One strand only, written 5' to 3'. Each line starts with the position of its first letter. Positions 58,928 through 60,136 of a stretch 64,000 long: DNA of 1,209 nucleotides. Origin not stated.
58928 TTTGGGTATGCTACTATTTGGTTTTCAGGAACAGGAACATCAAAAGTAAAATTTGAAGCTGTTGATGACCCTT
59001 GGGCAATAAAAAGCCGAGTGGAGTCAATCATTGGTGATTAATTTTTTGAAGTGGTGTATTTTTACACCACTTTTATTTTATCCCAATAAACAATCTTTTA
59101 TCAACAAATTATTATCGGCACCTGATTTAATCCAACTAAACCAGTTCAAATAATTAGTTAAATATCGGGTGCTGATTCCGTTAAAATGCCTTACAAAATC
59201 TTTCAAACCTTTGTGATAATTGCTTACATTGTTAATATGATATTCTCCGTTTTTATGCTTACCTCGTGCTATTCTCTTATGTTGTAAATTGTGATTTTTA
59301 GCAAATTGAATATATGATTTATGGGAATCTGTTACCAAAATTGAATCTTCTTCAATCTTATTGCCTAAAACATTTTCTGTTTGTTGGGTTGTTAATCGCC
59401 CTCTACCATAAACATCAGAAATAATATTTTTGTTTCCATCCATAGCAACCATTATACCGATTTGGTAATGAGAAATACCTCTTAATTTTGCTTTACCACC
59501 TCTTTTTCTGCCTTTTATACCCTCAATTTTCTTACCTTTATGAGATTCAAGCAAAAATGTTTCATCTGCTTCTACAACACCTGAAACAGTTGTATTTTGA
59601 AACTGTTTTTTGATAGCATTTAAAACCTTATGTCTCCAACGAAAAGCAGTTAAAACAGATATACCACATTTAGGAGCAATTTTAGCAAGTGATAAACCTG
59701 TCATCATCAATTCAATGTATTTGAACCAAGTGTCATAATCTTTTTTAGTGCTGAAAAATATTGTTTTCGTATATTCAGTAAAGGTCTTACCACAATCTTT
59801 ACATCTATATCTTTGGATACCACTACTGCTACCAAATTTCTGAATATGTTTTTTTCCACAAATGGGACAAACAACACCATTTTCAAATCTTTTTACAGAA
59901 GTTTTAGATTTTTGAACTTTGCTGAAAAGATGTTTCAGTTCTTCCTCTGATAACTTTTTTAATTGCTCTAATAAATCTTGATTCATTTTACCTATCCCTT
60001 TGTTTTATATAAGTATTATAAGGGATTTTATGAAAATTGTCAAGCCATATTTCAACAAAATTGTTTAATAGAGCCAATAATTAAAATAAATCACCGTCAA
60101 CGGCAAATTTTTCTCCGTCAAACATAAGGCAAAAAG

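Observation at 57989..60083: Intact, probably recent IS1595-family insertion with perfect 27-bp terminal repeats, 8-bp target duplication and cargo genes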

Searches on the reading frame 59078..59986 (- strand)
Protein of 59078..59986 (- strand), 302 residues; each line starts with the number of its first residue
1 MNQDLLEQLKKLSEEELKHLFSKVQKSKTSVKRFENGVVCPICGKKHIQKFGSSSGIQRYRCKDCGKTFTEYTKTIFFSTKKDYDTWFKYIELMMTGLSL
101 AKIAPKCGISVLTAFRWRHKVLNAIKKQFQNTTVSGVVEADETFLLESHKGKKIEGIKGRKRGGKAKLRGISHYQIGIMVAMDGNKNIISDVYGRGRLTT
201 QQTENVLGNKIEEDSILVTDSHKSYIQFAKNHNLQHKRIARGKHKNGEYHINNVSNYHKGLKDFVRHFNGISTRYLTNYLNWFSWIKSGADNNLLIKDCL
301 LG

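Call 4: search_protein_families(library=pfam, proteins=[window:59078-59986:-], max_evalue=0.01)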
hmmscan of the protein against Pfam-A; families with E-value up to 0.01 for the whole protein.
window:59078-59986:- (302 aa): 8 families
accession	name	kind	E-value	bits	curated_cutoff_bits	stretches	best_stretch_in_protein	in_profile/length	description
PF12762.13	DDE_Tnp_IS1595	-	1.2e-10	42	27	1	134-285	2-150/153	ISXO2-like transposase domain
PF12760.12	Zn_ribbon_IS1595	-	8.9e-06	26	25.4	1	33-68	14-46/46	Transposase zinc-ribbon domain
PF23451.1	Zn_ribbon_PaaD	-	0.0001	22.3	27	1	27-69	4-49/53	PaaD zinc beta ribbon domain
PF09723.15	Zn_ribbon_8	-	0.00033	21.1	34.4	0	60-74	6-20/41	Zinc ribbon domain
PF06044.18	DpnI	-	0.0012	19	26.7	1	35-70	29-64/183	Dam-replacing family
PF09526.16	DUF2387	-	0.0014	19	25.9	1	31-68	2-39/72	Probable metal-binding protein (DUF2387)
PF13465.12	zf-H2C2_2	-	0.0031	18.2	40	0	56-70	11-25/26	Zinc-finger double domain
PF03811.18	Zn_ribbon_InsA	-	0.0091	16.2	26.1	0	38-65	6-34/35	InsA N-terminal domain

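Call 5: search_protein_families(library=ncbifam, proteins=[window:59078-59986:-], max_evalue=0.01)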
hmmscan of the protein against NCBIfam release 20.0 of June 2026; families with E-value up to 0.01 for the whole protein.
window:59078-59986:- (302 aa): 10 families
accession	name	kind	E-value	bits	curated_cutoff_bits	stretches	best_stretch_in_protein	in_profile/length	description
NF033547.1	transpos_IS1595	equivalog_domain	1.2e-54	185.4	75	1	80-287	2-212/215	IS1595 family transposase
NF033558.1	transpos_IS1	equivalog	2.7e-15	56.9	100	1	40-143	1-103/199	IS1 family transposase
NF050000.1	IS1_IS1595_Zn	domain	1.3e-13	51.3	28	1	40-71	1-33/34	IS1/IS1595 family N-terminal zinc-binding domain-containing protein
NF048018.1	IS256_N_4Cys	domain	2.1e-13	50.6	27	1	40-69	2-31/31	transposase-like zinc-binding domain-containing protein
NF048019.1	IS256_Zn_var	equivalog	1.9e-07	30.7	150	1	42-144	2-96/304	IS256 family transposase, variant Zn-binding type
NF033544.1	transpos_IS1249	exception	3.8e-06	26.3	300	1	39-144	3-102/382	IS1249 family transposase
NF047912.1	ECs_2282_CxxC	subfamily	0.00017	21.4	37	1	39-71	4-39/60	ECs_2282 family putative zinc-binding protein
NF033550.5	transpos_ISL3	equivalog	0.00038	19.7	180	1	57-146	47-135/370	ISL3 family transposase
TIGR02605.1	CxxC_CxxC_SSSS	subfamily_domain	0.00075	19.5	31.3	0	60-74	6-20/52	FmdB family zinc ribbon protein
TIGR02443.1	TIGR02443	equivalog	0.0036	17.1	49.45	1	32-82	4-54/59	YheV family putative zinc ribbon protein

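Call 8: find_encoding_contigs(protein=window:59078-59986:-, flank=5000, max_places=10)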
Protein window:59078-59986:- (302 aa): 15 contigs read that carry it; 8 places shown.
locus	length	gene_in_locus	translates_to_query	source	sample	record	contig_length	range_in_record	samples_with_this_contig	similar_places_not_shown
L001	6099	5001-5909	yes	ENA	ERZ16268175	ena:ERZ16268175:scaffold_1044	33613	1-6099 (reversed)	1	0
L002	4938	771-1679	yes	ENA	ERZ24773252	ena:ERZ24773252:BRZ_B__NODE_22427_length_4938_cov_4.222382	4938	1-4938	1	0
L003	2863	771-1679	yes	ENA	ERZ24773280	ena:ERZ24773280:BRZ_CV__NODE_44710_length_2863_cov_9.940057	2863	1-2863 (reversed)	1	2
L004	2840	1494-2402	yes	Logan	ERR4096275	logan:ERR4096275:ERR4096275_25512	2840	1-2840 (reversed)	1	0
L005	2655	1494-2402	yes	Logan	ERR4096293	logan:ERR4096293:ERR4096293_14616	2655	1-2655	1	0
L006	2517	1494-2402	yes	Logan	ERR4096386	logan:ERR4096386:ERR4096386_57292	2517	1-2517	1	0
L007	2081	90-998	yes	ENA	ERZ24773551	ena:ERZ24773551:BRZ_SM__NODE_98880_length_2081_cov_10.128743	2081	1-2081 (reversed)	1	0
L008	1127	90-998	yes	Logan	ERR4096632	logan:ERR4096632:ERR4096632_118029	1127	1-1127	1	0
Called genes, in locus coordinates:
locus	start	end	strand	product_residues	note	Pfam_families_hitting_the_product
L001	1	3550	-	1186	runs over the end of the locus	PF01855:POR_N, PF17147:PFOR_II, PF01558:POR, PF10371:EKR, PF12837:Fer4_6, PF12838:Fer4_7, PF13237:Fer4_10, PF13484:Fer4_16, +7 more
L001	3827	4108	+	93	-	-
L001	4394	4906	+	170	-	PF00300:His_Phos_1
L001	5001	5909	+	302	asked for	PF12760:Zn_ribbon_IS1595 (faint), PF12762:DDE_Tnp_IS1595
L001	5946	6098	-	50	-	?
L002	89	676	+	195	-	PF00300:His_Phos_1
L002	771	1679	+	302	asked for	PF12760:Zn_ribbon_IS1595 (faint), PF12762:DDE_Tnp_IS1595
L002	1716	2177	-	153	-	PF03703:bPH_2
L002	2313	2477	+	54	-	-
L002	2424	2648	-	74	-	-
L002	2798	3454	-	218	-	PF13677:MotB_plug, PF00691:OmpA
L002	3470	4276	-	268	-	PF01618:MotA_ExbB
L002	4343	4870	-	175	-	PF07750:GcrA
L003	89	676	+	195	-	PF00300:His_Phos_1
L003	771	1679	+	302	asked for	PF12760:Zn_ribbon_IS1595 (faint), PF12762:DDE_Tnp_IS1595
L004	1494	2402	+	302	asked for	PF12760:Zn_ribbon_IS1595 (faint), PF12762:DDE_Tnp_IS1595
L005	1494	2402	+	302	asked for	PF12760:Zn_ribbon_IS1595 (faint), PF12762:DDE_Tnp_IS1595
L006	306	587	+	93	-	-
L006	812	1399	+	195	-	PF00300:His_Phos_1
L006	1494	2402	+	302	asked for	PF12760:Zn_ribbon_IS1595 (faint), PF12762:DDE_Tnp_IS1595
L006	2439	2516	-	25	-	?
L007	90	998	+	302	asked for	PF12760:Zn_ribbon_IS1595 (faint), PF12762:DDE_Tnp_IS1595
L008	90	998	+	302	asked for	PF12760:Zn_ribbon_IS1595 (faint), PF12762:DDE_Tnp_IS1595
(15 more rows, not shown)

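Call 17: find_related_loci(query=window:59078-59986:-, collection=genome_contigs, flank=4000)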
Query window:59078-59986:- (302 aa) in genome_contigs; peptide patterns used: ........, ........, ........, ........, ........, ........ (x = any residue, [..] = any of these).
47 stretches matched a pattern; 5 encode a relative of the query (tblastn E <= 1e-3); 5 distinct loci.
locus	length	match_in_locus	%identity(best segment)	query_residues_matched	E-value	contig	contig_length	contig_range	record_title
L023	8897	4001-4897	86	1-299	2e-179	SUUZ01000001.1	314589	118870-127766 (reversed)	MAG: Alphaproteobacteria bacterium isolate SIG59 NODE_243_length_314589_cov_19.621019, whole genome shotgun sequence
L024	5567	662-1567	76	1-302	1e-163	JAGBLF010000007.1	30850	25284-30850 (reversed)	MAG: Alphaproteobacteria bacterium isolate RGIG9217 Water_deer_Rumen-1__c101169, whole genome shotgun sequence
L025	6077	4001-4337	87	189-301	3e-50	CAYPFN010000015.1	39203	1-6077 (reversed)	MAG TPA_asm: uncultured Azospirillaceae bacterium isolate SRP141132_co1_303 genome assembly, contig: NODE_654_length_392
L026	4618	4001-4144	90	247-294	3e-24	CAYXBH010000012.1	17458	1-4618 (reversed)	MAG TPA_asm: uncultured Azospirillum sp. isolate SRP141132_co3_342 genome assembly, contig: NODE_2710_length_17458_cov_7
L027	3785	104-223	83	262-301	2e-17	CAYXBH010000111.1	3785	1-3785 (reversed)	MAG TPA_asm: uncultured Azospirillum sp. isolate SRP141132_co3_342 genome assembly, contig: NODE_24965_length_3785_cov_6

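Call 24: search_dna_similar(query=window:59078-59986:-, collection=plasmids, mode=protein, max_rows=25)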
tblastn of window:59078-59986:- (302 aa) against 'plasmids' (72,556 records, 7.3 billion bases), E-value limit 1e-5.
Records with a match: 195; places in all: 272; records where one place covers at least 80% of the query: 113.
Best place of each record, by identity: <60% 195.
By first word of the organism name: Aeromonas 22; Bacillus 16; Clostridium 15; Haloarcula 8; Sinorhizobium 7; Halobacterium 7; Klebsiella 7; Glaesserella 5; Alteromonas 5; Spiroplasma 5; and 66 more.
By predicted mobility (MOB-suite, as given by PLSDB): non-mobilizable 123; conjugative 39; mobilizable 33.
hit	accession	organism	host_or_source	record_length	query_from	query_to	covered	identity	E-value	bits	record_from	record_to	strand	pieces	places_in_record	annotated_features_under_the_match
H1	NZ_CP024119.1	Bacillus cytotoxicus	Mashed potatoes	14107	33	301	89%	42.2%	1e-50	186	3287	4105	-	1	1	IS1595 family transposase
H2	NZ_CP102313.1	Clostridium perfringens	mixed culture,Ovis aries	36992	33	301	89%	42.1%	1e-61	218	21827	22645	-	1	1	IS1595-like element ISClsp5 family transposase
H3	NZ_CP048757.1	Campylobacter jejuni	cell culture,duck meat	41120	33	297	88%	42.6%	7e-53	192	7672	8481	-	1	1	IS1595-like element ISCaje6 family transposase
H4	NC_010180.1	Bacillus mycoides KBAB4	-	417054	33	301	89%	41.1%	2e-48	180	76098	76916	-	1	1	IS1595-like element ISBwe1 family transposase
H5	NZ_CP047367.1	Bacillus nitratireducens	Solanum lycopersicum L.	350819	32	286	84%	42.1%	3e-48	179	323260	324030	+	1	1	IS1595 family transposase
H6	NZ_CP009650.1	Bacillus pseudomycoides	-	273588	33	297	88%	40.4%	3e-59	211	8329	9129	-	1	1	IS1595-like element ISBth19 family transposase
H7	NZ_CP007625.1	Bacillus pseudomycoides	-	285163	33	297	88%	40.4%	3e-59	211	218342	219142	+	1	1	IS1595-like element ISBth19 family transposase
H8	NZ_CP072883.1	Enterococcus faecium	stream/river surface water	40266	28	301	91%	38.9%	2e-49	183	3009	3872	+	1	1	IS1595 family transposase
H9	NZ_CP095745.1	Niallia sp. Man26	Penaeus monodon,whole ...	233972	33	289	85%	41.0%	2e-45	171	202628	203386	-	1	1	IS1595 family transposase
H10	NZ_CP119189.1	Clostridium perfringens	goat,fecal sample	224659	33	301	89%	39.1%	2e-48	180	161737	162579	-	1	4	IS1595-like element ISCpe8 family transposase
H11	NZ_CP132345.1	Clostridium butyricum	Homo sapiens,Faeces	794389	33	287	77%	44.4%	3e-48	218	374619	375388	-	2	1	IS1595 family transposase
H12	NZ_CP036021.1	Bacillus mycoides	cell culture,soil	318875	33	280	82%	41.3%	4e-45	170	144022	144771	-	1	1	none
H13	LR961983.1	Enterococcus faecalis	-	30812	30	288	86%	39.0%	1e-45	171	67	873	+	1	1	none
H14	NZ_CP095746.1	Niallia sp. Man26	Penaeus monodon,whole ...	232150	33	299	88%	37.5%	6e-45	170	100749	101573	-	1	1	IS1595 family transposase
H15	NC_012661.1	Glaesserella parasuis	-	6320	32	301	89%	36.8%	2e-51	189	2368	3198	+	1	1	IS1595-like element ISSag10 family transposase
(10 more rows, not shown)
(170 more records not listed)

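Call 25: search_protein_families(library=padloc, proteins=[window:59078-59986:-, L023:4967-5311:+, L023:5308-5589:-, L023:5850-6062:-, L024:114-368:+, L024:348-611:-, L024:1541-2053:-], max_evalue=0.01)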
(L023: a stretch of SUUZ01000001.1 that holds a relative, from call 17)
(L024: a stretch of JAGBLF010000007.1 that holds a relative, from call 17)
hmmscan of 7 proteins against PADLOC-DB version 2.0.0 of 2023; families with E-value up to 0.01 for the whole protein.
window:59078-59986:- (302 aa): 1 family
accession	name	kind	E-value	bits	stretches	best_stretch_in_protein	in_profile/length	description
PDLC03207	mREase_II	-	0.0054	14.1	1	34-78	28-72/256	Type II methyl-directed restriction enzyme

L023:4967-5311:+ (114 aa): 0 families

L023:5308-5589:- (93 aa): 0 families

L023:5850-6062:- (70 aa): 0 families

L024:114-368:+ (84 aa): 1 family
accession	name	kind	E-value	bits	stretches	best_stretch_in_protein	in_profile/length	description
PDLC00185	HamB1|HamB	-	0.0071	12.2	1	3-83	542-622/871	DEAD-box helicase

L024:348-611:- (87 aa): 0 families

L024:1541-2053:- (170 aa): 0 families

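Call 26: search_protein_families(library=phrogs, proteins=[L023:4967-5311:+, L023:5308-5589:-, L023:5850-6062:-, L024:114-368:+, L024:348-611:-, L024:1541-2053:-], max_evalue=0.01)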
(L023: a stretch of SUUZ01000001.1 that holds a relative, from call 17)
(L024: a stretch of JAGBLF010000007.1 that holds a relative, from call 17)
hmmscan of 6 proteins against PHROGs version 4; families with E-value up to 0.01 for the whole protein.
L023:4967-5311:+ (114 aa): 10 families
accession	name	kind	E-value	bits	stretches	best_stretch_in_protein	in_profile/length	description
phrog_14275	-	unknown function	3.5e-08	34.3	1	1-77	1-63/178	-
phrog_6586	-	unknown function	3.5e-07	31.1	1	1-63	1-69/129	-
phrog_9700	-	unknown function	6.5e-06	26.3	1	1-44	4-48/483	-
phrog_4852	-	unknown function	2.1e-05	25.3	1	1-60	11-74/194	-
phrog_38187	-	unknown function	3.4e-05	25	1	1-67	1-55/144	-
phrog_2546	-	unknown function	0.00014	23.1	1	4-40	1-37/180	-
phrog_31650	-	unknown function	0.0023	18.2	1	1-29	1-29/360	-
phrog_23817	-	unknown function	0.0026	18.9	0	3-82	5-71/110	-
phrog_22898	-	unknown function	0.0057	17.8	1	5-42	3-39/163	-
phrog_8436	-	unknown function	0.0067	17.5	1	5-43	65-104/110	-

L023:5308-5589:- (93 aa): 0 families

L023:5850-6062:- (70 aa): 0 families

L024:114-368:+ (84 aa): 1 family
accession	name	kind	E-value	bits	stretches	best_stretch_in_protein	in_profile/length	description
phrog_1346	-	tail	0.0042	18.2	1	16-82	23-89/127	tail protein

L024:348-611:- (87 aa): 0 families

L024:1541-2053:- (170 aa): 0 families

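Call 30: find_homologous_proteins(query=window:59078-59986:-, max_evalue=1e-20)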
Query window:59078-59986:- (302 aa): 199 proteins with E <= 1e-20 among 948 candidates; the best 120 are listed.
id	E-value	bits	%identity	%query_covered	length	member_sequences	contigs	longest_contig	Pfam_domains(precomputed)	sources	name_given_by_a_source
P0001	1.8e-185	633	92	100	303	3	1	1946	PF12760.13,PF12762.14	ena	-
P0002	3.8e-182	622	89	100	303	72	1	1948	PF12760.13,PF12762.14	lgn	-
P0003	2.4e-174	597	86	100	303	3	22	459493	PF12762.14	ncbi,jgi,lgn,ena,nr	ncbi:MAG: IS1595 family transposase [Alphaproteobacteria bacterium]|nr:IS1595 family transposase [Al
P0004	9.8e-173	591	83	100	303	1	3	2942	PF12760.13,PF12762.14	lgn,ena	-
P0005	2.3e-156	538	75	100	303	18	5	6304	PF12760.13,PF12762.14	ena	-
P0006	4.8e-151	520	74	100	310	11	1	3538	PF12762.14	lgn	-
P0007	3.3e-141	488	80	87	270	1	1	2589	PF12762.14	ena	-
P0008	4.0e-133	461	99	69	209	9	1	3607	PF12762.14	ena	-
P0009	1.1e-125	437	92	69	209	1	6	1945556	PF12762.14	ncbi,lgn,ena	-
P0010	2.2e-123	429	65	96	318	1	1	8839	PF12760.13,PF12762.14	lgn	-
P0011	8.6e-123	427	65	99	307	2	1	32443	PF12762.14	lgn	-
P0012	1.4e-122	427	64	99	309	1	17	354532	PF12762.14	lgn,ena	-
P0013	3.0e-121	422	63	99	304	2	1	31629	PF12762.14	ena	-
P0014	7.9e-121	421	60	99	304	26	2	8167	PF12762.14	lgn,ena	-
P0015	2.2e-120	420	64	99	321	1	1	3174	PF12760.13,PF12762.14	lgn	-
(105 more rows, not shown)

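Call 34: find_encoding_contigs(protein=P0012, flank=3500, max_places=8)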
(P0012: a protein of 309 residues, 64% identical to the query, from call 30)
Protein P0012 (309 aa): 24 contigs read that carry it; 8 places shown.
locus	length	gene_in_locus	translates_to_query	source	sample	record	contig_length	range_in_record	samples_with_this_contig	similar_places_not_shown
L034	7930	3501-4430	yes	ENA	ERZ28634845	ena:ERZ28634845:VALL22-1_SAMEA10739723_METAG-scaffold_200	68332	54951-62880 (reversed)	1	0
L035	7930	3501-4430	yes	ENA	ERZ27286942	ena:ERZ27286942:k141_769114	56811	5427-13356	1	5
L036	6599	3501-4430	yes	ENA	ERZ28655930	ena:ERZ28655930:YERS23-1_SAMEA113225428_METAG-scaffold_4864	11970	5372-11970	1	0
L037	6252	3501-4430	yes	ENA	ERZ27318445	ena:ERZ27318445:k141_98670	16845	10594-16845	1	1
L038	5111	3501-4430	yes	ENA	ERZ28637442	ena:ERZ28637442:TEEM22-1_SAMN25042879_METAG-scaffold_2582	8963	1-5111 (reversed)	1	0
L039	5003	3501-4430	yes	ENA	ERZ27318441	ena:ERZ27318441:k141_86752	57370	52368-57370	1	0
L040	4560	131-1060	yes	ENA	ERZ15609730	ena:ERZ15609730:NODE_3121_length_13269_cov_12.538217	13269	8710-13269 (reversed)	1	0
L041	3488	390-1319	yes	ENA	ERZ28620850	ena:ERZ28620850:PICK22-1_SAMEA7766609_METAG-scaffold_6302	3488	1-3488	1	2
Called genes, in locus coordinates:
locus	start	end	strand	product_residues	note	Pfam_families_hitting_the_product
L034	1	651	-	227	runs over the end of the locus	PF05552:MS_channel_1st_1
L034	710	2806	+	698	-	PF17191:RecG_wedge, PF00270:DEAD, PF04851:ResIII, PF00271:Helicase_C, PF22590:Cas3-like_C_2 (weak), PF19833:RecG_dom3_C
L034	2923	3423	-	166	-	PF07963:N_methyl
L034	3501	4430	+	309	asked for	PF12762:DDE_Tnp_IS1595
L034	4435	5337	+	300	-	PF01170:UPF0020 (faint), PF03602:Cons_hypoth95 (faint), PF01555:N6_N4_Mtase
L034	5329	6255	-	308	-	PF09567:RE_MamI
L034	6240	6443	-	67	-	PF12844:HTH_19 (weak), PF13560:HTH_31 (weak), PF01381:HTH_3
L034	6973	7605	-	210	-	PF12796:Ank_2 (weak), PF13606:Ank_3 (faint), PF13637:Ank_4 (faint), PF12796:Ank_2 (weak), PF13857:Ank_5, PF00023:Ank (weak)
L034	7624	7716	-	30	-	-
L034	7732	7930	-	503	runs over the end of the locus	PF00133:tRNA-synt_1, PF01406:tRNA-synt_1e, PF09334:tRNA-synt_1g, PF19303:Anticodon_3 (faint), PF09334:tRNA-synt_1g, PF00133:tRNA-synt_1, PF08264:Anticodon_1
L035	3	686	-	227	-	PF05552:MS_channel_1st_1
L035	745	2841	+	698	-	PF17191:RecG_wedge, PF00270:DEAD, PF04851:ResIII, PF00271:Helicase_C, PF22590:Cas3-like_C_2 (weak), PF19833:RecG_dom3_C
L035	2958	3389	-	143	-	-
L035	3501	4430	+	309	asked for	PF12762:DDE_Tnp_IS1595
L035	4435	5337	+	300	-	PF01170:UPF0020 (faint), PF03602:Cons_hypoth95 (faint), PF01555:N6_N4_Mtase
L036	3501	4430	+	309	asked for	PF12762:DDE_Tnp_IS1595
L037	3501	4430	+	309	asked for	PF12762:DDE_Tnp_IS1595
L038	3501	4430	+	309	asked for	PF12762:DDE_Tnp_IS1595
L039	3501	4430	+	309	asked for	PF12762:DDE_Tnp_IS1595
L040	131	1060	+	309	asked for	PF12762:DDE_Tnp_IS1595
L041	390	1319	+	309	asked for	PF12762:DDE_Tnp_IS1595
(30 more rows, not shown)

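Call 36: find_encoding_contigs(protein=P0002, flank=3000, max_places=6)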
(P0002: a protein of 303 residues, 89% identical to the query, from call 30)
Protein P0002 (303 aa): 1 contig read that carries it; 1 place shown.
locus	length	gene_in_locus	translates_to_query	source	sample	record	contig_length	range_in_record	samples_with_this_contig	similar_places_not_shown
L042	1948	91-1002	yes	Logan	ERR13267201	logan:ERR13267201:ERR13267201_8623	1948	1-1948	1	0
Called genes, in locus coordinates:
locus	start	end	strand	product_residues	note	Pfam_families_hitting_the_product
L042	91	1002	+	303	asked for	PF12760:Zn_ribbon_IS1595 (faint), PF12762:DDE_Tnp_IS1595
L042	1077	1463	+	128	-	-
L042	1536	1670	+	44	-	-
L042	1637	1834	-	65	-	-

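Call 37: find_encoding_contigs(protein=P0011, flank=4000, max_places=4)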
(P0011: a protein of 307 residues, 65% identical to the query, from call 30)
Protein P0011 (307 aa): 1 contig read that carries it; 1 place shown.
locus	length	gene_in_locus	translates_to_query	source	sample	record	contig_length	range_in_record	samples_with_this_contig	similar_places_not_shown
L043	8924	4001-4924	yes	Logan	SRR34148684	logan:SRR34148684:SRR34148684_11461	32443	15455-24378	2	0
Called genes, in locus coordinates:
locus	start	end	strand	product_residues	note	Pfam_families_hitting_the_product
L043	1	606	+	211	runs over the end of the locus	PF13505:OMP_b-brl (faint)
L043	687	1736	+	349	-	PF07854:DUF1646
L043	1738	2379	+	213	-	PF02308:MgtC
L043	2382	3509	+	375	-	PF00155:Aminotran_1_2, PF00266:Aminotran_5 (weak), PF01041:DegT_DnrJ_EryC1, PF01053:Cys_Met_Meta_PP (weak)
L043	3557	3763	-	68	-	-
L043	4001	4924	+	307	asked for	PF12762:DDE_Tnp_IS1595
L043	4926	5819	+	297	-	PF01170:UPF0020 (faint), PF01555:N6_N4_Mtase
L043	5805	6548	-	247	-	-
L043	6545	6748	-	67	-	PF13560:HTH_31 (weak), PF01381:HTH_3, PF13443:HTH_26 (weak)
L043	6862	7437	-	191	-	PF01195:Pept_tRNA_hydro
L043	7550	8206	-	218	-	PF01386:Ribosomal_L25p, PF14693:Ribosomal_TL5_C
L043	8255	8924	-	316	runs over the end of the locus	PF13793:Pribosyltran_N, PF00156:Pribosyltran, PF14572:Pribosyl_synth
